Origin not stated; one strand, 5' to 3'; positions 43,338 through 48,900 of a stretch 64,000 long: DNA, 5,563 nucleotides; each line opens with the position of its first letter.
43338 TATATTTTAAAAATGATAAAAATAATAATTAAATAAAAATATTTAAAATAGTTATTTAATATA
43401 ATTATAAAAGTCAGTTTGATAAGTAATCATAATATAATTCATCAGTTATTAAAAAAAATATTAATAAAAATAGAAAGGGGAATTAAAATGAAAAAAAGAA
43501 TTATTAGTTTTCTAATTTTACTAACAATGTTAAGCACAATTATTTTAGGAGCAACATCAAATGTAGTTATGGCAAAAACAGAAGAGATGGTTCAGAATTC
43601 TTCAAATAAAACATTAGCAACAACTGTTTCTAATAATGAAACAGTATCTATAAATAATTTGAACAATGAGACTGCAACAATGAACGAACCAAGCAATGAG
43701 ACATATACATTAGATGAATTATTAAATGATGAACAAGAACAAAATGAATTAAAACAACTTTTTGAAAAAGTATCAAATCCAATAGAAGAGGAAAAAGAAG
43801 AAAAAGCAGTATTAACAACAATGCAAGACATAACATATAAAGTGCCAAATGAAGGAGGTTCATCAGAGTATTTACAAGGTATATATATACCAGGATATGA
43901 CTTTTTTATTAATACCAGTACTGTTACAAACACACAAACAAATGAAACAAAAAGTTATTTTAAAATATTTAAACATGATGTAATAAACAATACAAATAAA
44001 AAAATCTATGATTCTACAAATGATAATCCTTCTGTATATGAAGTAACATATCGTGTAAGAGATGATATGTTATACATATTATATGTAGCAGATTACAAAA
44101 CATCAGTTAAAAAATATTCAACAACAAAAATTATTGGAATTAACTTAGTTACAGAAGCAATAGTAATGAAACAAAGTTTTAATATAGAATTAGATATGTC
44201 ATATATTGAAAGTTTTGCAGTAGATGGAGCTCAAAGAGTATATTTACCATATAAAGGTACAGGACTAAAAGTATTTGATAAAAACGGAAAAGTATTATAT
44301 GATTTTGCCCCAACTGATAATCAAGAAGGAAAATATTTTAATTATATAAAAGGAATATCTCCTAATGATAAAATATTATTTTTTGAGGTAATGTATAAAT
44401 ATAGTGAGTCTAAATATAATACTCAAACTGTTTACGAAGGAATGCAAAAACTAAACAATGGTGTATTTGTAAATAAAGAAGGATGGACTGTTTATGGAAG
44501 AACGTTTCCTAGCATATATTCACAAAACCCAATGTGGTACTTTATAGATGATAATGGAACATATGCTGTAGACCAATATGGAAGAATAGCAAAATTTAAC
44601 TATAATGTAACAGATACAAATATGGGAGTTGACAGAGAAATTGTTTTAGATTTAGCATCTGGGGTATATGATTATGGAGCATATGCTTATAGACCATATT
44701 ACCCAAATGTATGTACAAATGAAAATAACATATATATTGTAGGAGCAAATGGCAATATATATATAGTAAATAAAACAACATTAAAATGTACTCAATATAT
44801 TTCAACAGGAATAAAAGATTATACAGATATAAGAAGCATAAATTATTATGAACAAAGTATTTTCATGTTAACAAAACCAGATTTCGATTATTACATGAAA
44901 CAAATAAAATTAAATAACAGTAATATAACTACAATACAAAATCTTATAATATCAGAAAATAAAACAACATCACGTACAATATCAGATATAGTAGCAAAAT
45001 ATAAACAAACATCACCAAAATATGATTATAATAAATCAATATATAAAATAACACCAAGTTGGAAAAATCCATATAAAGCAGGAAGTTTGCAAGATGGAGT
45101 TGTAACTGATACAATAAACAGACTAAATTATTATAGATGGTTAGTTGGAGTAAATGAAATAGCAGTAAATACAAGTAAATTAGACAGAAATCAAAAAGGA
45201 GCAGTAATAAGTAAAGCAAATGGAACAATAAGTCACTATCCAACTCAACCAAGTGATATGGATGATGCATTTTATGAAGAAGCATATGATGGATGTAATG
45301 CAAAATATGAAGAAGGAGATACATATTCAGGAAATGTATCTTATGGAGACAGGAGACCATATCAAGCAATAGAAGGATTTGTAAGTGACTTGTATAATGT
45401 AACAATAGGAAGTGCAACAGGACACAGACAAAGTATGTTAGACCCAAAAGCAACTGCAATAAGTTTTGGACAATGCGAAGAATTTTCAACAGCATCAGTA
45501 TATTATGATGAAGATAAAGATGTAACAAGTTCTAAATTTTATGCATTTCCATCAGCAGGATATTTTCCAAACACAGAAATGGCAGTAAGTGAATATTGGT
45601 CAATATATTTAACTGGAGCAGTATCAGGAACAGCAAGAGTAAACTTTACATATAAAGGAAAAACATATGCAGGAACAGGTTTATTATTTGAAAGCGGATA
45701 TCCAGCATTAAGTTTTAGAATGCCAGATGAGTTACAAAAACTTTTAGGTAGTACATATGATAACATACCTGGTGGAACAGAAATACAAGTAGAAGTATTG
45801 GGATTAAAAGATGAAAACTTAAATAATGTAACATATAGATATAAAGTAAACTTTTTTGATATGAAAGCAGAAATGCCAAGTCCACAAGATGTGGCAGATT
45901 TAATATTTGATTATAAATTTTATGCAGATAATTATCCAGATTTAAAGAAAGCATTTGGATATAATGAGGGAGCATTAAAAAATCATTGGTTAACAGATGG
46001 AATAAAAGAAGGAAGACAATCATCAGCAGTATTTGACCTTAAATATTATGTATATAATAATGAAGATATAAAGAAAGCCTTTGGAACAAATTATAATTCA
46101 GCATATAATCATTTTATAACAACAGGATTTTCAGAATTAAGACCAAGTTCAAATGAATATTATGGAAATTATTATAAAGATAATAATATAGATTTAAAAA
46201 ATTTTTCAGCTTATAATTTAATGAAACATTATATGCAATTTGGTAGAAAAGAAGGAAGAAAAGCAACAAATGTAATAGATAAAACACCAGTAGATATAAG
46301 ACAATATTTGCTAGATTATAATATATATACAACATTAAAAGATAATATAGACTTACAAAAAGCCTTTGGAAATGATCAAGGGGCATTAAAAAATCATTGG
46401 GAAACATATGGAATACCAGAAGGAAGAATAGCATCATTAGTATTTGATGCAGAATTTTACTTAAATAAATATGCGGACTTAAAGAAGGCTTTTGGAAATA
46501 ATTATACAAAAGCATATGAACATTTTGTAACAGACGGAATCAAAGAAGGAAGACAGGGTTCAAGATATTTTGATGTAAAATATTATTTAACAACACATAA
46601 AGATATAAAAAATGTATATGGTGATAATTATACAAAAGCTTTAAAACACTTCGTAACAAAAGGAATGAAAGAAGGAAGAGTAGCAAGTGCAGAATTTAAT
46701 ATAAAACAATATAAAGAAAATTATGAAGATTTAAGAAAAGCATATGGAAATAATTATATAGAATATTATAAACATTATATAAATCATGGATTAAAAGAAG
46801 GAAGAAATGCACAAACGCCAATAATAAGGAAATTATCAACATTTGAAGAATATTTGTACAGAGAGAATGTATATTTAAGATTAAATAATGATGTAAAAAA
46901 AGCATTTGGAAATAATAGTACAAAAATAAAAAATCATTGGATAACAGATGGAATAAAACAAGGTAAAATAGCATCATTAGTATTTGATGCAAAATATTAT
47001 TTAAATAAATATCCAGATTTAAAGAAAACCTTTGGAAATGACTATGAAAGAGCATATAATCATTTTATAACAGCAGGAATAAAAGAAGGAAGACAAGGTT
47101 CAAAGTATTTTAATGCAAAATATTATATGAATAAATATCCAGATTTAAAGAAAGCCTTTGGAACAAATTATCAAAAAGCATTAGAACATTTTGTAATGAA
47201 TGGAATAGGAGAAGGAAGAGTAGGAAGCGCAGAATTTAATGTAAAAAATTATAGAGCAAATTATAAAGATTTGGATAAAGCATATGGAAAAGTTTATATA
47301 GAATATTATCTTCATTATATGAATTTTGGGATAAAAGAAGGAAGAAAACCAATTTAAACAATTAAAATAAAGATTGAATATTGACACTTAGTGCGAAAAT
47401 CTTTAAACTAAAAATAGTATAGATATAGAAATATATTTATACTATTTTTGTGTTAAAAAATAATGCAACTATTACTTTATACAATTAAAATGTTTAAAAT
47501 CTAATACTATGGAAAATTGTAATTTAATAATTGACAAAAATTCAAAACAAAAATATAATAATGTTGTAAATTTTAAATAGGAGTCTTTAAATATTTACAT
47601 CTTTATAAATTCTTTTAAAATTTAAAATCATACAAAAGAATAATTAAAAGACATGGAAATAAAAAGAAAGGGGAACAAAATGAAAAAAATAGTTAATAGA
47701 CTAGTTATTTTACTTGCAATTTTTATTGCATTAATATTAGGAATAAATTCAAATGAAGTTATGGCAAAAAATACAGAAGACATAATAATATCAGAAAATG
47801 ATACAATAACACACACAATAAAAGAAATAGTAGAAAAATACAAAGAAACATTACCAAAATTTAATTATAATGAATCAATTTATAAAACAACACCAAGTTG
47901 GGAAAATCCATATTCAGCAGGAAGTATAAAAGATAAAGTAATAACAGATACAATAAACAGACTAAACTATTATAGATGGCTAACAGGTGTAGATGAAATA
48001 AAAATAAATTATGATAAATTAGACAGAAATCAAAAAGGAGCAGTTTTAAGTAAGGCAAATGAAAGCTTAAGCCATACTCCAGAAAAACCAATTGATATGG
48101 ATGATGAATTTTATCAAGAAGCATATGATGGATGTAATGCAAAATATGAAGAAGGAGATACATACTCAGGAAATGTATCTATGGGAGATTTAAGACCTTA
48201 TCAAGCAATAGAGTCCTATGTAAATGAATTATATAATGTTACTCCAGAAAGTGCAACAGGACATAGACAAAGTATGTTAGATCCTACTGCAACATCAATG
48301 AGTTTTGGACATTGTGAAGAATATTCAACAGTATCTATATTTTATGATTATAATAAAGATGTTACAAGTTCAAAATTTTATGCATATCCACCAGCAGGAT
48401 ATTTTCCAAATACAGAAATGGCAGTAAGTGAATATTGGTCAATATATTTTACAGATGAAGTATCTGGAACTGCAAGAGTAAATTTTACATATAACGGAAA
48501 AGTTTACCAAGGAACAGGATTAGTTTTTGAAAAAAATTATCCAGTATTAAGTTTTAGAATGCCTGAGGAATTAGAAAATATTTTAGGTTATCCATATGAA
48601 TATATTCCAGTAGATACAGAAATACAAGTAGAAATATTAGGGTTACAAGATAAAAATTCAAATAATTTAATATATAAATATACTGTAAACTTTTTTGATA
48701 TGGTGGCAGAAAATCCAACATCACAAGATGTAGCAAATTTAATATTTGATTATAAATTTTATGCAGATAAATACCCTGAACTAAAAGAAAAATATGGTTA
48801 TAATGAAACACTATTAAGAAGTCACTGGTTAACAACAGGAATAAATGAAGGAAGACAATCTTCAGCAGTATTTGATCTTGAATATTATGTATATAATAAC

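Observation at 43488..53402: Three tandem paralogous secreted CAP-domain proteins ending in a ~42-aa repeat module I cannot assign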

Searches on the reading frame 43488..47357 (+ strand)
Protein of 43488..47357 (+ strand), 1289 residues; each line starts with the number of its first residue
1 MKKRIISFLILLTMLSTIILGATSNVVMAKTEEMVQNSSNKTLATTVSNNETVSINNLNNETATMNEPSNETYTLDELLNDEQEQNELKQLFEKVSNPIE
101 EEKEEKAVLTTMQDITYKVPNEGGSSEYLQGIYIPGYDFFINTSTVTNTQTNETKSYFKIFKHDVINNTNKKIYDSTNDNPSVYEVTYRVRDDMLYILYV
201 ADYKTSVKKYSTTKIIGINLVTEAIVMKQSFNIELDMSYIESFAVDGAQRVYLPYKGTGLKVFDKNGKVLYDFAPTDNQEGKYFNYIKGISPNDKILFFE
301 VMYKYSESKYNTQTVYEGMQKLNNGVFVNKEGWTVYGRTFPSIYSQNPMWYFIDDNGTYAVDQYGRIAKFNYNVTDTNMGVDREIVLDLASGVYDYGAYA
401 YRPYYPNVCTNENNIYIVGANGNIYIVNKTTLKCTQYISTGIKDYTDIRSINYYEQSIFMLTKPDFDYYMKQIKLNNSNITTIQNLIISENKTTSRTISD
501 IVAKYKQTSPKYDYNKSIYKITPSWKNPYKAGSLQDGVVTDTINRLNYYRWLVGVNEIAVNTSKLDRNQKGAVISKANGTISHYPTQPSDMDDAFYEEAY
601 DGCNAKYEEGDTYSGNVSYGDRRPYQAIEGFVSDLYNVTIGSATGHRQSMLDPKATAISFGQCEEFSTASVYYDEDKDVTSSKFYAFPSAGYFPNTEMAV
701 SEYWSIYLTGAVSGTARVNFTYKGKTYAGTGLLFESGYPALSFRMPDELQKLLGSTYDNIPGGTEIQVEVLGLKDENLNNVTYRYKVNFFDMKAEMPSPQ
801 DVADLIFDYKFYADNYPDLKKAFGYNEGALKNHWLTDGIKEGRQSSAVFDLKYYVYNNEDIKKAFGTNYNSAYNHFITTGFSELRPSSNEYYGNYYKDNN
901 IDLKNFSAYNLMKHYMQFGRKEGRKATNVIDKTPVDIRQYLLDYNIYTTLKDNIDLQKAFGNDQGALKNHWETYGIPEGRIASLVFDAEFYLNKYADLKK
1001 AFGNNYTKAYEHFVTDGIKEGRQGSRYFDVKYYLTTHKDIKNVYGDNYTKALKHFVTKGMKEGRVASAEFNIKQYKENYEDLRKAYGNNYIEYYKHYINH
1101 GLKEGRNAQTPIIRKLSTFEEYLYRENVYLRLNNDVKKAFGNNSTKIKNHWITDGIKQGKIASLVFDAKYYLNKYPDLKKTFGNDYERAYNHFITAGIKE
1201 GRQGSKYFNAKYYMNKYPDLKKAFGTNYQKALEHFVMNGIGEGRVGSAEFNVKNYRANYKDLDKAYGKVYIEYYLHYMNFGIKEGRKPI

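Call 3: search_protein_families(library=pfam, proteins=[window:43488-47354:+], max_evalue=1)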
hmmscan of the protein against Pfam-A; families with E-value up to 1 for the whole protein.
window:43488-47354:+ (1289 aa): 2 families
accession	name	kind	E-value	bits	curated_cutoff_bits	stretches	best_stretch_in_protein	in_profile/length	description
PF06241.17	Castor_Poll_mid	-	0.0086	16.5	26.7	0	1168-1210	30-72/104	Castor and Pollux, part of voltage-gated ion channel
PF00188.32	CAP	-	0.016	16.5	21.1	1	591-661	33-101/117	Cysteine-rich secretory protein family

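Call 4: search_protein_families(library=ncbifam, proteins=[window:43488-47354:+], max_evalue=1)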
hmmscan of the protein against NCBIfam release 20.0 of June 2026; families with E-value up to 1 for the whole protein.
window:43488-47354:+ (1289 aa): 2 families
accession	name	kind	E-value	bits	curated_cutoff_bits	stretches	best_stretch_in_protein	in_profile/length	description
NF005831.1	PRK07734.1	equivalog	0.004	17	301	1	11-115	25-131/250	flagellar motor protein MotB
TIGR00543.1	isochor_syn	subfamily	0.025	13.8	224.75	1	31-118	27-120/349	isochorismate synthase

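Call 44: find_encoding_contigs(protein=window:43488-47357:+, flank=10000, max_places=6)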
Protein window:43488-47357:+ (1289 aa): 9 contigs read that carry it; 2 places shown.
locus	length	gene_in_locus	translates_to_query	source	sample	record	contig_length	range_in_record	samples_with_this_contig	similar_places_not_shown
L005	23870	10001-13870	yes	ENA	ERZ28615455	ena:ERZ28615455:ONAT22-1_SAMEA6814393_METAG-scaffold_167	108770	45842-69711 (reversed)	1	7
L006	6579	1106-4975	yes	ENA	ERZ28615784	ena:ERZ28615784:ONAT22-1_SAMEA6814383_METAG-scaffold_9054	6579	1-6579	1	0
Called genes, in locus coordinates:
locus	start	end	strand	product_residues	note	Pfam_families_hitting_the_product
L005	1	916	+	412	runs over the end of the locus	PF11932:DUF3450 (weak), PF24568:CC_PcsB (weak), PF01551:Peptidase_M23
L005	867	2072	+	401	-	PF24568:CC_PcsB, PF01551:Peptidase_M23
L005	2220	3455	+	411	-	PF22694:CtpB_N-like, PF00595:PDZ, PF13180:PDZ_2, PF17820:PDZ_6, PF03572:Peptidase_S41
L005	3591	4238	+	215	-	PF01066:CDP-OH_P_transf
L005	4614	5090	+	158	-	PF03449:GreA_GreB_N, PF01272:GreA_GreB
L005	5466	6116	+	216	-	PF01726:LexA_DNA_bind, PF13412:HTH_24 (faint), PF00717:Peptidase_S24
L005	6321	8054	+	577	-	PF08239:SH3_3 (weak), PF00704:Glyco_hydro_18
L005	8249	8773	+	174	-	PF02482:Ribosomal_S30AE, PF16321:Ribosom_S30AE_C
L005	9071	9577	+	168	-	PF04892:VanZ-LLP1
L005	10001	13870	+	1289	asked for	-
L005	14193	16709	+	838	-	-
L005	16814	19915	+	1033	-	-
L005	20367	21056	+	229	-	PF02397:Bac_transf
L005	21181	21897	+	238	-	PF02397:Bac_transf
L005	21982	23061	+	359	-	PF00535:Glycos_transf_2, PF10111:Glyco_tranf_2_2, PF13641:Glyco_tranf_2_3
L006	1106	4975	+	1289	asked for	-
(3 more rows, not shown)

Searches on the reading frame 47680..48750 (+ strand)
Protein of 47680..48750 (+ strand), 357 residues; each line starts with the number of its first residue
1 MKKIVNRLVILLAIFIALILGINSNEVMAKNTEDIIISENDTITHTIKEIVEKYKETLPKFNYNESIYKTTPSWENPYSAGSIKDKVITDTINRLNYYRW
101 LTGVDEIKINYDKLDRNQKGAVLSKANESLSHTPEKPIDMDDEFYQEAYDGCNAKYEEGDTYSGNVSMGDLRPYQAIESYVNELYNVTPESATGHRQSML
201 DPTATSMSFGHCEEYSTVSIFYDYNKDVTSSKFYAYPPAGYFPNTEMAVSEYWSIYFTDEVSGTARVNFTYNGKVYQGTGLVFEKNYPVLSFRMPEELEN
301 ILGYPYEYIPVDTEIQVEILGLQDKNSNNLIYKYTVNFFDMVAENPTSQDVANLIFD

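Call 14: search_solved_structures(query=window:47680-48750:+, max_evalue=1, show_alignments=1)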
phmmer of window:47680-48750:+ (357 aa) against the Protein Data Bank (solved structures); distinct sequences matched with E-value up to 1: 0.

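Call 48: search_solved_structures(query=A5, max_evalue=1, show_alignments=2)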
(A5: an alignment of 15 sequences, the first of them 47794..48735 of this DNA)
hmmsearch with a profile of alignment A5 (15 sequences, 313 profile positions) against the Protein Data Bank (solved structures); distinct sequences matched with E-value up to 1: 0.

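Call 49: search_protein_families(library=pfam, alignment_id=A5, max_evalue=0.1)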
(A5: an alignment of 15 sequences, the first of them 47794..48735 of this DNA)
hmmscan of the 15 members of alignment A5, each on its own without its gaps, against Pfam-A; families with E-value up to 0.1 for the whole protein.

A. member 1, window:47794-48735:+ (314 aa): 1 family
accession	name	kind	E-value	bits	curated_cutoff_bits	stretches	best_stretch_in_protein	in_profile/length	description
PF00188.32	CAP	-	0.00017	22.9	21.1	1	102-180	33-109/117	Cysteine-rich secretory protein family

B. families by the number of members that match (of 15 scanned): 2 families
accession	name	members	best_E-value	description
PF00188.32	CAP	7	2e-05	Cysteine-rich secretory protein family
PF19777.4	DUF6263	1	0.037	Family of unknown function (DUF6263)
